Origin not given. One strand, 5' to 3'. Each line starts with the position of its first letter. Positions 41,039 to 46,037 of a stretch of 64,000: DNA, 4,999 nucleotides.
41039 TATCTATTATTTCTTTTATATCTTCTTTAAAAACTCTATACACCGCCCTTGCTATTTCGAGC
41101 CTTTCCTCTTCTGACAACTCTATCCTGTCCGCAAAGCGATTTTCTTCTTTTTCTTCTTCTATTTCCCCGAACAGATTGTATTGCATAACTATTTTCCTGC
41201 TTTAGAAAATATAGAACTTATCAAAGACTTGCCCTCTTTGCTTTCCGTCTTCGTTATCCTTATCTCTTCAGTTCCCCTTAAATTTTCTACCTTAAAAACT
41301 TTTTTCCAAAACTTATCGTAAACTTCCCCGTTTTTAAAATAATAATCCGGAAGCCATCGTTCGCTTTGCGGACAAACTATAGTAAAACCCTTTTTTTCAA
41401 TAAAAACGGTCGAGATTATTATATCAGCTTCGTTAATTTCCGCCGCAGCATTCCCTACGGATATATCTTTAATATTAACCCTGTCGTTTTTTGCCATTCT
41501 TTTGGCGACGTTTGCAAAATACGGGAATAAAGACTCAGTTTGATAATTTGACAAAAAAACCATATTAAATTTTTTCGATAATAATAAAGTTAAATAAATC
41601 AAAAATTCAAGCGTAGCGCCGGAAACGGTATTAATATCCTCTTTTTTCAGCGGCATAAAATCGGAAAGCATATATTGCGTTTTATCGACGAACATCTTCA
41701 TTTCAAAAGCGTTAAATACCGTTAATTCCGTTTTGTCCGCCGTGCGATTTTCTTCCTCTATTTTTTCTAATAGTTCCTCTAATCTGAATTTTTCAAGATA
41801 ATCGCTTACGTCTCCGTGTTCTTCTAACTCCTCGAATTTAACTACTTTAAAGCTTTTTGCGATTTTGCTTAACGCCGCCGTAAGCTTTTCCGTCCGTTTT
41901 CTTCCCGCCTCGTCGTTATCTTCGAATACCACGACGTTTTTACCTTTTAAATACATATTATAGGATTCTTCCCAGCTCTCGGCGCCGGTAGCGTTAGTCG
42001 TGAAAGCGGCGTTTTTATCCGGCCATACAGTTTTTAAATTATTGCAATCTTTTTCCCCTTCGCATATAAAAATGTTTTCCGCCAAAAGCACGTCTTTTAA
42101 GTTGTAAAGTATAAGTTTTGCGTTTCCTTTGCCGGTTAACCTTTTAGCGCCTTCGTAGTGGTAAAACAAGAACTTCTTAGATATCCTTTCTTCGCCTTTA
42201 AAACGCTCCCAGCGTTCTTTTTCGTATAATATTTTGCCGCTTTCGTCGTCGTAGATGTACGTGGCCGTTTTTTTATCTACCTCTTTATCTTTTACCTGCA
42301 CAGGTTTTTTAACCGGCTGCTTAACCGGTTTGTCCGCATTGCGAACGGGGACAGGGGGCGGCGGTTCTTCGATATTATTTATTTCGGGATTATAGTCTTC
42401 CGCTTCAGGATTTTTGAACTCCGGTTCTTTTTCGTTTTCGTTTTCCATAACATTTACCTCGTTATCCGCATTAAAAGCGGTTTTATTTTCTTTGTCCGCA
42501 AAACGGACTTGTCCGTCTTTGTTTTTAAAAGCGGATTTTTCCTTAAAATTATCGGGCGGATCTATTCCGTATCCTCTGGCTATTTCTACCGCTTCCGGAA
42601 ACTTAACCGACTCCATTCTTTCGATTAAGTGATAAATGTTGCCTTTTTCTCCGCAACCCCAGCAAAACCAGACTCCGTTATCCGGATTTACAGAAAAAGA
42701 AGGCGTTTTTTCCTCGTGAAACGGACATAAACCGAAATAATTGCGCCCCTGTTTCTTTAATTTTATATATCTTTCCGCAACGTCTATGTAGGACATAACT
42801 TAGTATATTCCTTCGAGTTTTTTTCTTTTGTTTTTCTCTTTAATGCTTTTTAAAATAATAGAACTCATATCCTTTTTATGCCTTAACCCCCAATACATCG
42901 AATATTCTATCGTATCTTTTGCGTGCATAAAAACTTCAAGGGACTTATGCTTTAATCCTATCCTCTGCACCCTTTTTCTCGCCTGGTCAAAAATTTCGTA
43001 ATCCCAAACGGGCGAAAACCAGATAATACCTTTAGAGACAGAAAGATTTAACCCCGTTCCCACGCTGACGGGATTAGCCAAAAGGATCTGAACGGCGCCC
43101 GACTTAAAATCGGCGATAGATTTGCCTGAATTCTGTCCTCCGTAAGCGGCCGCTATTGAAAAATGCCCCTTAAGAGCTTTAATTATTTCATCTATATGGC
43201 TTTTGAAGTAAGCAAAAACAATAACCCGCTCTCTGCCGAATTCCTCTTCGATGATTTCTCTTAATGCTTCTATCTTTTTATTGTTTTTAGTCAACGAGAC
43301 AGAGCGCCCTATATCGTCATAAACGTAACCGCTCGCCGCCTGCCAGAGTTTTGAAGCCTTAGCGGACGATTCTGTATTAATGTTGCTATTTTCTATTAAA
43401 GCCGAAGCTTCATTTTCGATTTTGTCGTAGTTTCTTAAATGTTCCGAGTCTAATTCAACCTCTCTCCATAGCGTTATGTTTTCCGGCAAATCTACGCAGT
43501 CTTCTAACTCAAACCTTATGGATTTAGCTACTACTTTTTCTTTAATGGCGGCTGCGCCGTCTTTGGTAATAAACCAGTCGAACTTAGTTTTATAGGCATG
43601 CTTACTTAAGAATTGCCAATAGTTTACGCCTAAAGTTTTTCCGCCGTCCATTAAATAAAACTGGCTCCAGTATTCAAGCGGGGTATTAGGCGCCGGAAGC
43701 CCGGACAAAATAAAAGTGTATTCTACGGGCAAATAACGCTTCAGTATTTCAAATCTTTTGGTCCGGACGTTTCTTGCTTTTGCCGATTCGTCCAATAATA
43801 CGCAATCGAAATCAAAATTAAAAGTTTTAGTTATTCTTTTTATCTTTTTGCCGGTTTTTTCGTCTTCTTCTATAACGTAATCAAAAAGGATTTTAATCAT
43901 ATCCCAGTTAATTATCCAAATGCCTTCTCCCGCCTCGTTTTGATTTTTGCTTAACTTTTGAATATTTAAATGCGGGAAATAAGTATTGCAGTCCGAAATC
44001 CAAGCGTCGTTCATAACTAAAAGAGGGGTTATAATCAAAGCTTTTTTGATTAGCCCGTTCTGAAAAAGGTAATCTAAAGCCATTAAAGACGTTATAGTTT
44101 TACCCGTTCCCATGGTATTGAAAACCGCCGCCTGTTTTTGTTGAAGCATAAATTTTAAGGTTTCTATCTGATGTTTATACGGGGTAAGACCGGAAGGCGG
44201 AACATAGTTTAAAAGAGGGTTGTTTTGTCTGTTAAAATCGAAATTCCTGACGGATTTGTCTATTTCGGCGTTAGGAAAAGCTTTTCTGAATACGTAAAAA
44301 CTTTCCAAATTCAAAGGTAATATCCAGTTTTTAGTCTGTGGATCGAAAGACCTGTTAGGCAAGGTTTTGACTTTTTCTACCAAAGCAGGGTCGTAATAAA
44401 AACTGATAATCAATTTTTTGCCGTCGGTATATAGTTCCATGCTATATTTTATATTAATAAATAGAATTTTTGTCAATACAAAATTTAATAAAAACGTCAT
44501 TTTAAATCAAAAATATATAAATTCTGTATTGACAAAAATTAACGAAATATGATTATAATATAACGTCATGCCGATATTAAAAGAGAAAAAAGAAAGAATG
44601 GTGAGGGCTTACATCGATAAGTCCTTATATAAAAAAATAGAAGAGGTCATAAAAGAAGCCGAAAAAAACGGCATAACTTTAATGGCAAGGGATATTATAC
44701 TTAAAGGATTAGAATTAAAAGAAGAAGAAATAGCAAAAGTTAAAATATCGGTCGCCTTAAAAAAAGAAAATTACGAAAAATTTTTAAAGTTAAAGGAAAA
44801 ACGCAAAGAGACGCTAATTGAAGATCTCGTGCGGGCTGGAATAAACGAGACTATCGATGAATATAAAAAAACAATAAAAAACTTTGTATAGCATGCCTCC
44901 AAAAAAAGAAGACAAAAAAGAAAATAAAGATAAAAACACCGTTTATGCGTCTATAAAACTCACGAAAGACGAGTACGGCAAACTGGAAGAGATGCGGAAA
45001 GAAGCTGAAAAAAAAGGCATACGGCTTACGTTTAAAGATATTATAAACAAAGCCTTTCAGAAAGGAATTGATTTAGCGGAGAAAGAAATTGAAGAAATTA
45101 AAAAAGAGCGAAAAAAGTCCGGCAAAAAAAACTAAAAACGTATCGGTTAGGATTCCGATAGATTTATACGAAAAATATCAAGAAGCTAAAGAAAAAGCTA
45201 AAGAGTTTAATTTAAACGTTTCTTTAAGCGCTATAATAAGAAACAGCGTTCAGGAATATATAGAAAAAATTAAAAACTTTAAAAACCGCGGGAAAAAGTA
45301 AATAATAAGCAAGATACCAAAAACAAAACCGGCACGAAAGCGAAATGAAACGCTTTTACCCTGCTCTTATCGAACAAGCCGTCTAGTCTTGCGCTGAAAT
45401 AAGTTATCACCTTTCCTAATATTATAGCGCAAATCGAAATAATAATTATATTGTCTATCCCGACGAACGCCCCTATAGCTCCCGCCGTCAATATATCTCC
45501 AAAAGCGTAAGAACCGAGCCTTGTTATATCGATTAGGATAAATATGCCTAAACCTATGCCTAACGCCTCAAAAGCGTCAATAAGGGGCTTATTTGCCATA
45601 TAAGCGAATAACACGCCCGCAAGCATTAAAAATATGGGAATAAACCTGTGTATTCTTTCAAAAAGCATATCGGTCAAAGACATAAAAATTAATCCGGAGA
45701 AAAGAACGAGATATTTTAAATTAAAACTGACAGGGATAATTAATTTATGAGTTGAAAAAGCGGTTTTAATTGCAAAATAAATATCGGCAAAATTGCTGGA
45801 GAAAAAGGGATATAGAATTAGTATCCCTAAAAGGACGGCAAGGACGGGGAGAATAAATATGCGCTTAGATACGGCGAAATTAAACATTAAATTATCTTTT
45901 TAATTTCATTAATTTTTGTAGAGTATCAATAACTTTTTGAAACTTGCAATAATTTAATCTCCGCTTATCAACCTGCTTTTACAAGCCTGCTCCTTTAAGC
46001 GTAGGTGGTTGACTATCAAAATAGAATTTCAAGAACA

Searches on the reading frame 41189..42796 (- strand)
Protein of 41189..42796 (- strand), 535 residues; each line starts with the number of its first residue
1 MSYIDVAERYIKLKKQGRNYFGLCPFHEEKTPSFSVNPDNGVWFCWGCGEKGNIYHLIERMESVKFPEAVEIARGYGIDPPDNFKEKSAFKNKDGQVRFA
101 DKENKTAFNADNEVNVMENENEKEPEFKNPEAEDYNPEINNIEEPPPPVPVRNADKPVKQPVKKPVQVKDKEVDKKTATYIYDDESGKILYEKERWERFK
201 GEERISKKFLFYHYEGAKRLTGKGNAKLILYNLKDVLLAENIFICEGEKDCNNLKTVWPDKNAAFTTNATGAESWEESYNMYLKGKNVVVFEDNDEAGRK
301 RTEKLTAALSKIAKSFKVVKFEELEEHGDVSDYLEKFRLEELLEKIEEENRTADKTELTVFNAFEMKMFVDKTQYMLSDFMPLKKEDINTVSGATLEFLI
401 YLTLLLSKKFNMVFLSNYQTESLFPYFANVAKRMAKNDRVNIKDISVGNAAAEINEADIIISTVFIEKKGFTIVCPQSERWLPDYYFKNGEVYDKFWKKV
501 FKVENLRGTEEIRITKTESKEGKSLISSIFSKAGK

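Call 25: search_protein_families(library=pfam, proteins=[window:41189-42796:-], max_evalue=0.001)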
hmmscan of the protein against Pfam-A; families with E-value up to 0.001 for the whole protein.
window:41189-42796:- (535 aa): 3 families
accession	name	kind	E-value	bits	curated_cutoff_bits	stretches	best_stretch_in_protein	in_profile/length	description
PF01807.25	Zn_ribbon_DnaG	-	3.6e-26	91.3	24.9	1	4-77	16-90/98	CHC2 zinc finger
PF13155.12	Toprim_2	-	8.1e-06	26.6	22.1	1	243-334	1-88/88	Toprim-like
PF13362.12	Toprim_3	-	1.8e-05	25.5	27.2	1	242-335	2-90/95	Toprim domain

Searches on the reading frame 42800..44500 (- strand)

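Call 25: search_protein_families(library=pfam, proteins=[window:42800-44500:-], max_evalue=0.001)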
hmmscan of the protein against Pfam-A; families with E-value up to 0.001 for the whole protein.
window:42800-44500:- (566 aa): 6 families
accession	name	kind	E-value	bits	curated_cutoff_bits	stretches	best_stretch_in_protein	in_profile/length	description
PF00176.29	SNF2-rel_dom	-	9.3e-18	64.8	24.9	1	110-379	1-271/290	SNF2-related domain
PF00271.37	Helicase_C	-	2.8e-10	40.9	23.5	1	408-515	1-110/110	Helicase conserved C-terminal domain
PF04851.21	ResIII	-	1.6e-06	28.5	22.5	1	106-263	3-156/164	Type III restriction enzyme, res subunit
PF00270.35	DEAD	-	0.00014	22.1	26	0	109-181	2-75/167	DEAD/DEAH box helicase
PF07443.18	HARP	-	0.00049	20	25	0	34-62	5-33/55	HepA-related protein (HARP)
PF06369.18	Anemone_cytotox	-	0.00058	20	25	0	417-514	35-130/176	Sea anemone cytotoxic protein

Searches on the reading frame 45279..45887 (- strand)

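Call 62: search_protein_families(library=pfam, proteins=[window:45279-45887:-], max_evalue=0.01)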
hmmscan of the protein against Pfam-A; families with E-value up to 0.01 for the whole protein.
window:45279-45887:- (202 aa): 1 family
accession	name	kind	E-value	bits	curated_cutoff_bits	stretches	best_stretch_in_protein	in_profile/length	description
PF01478.23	Peptidase_A24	-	1.2e-07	32.6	26.5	1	60-161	1-102/104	Type IV leader peptidase family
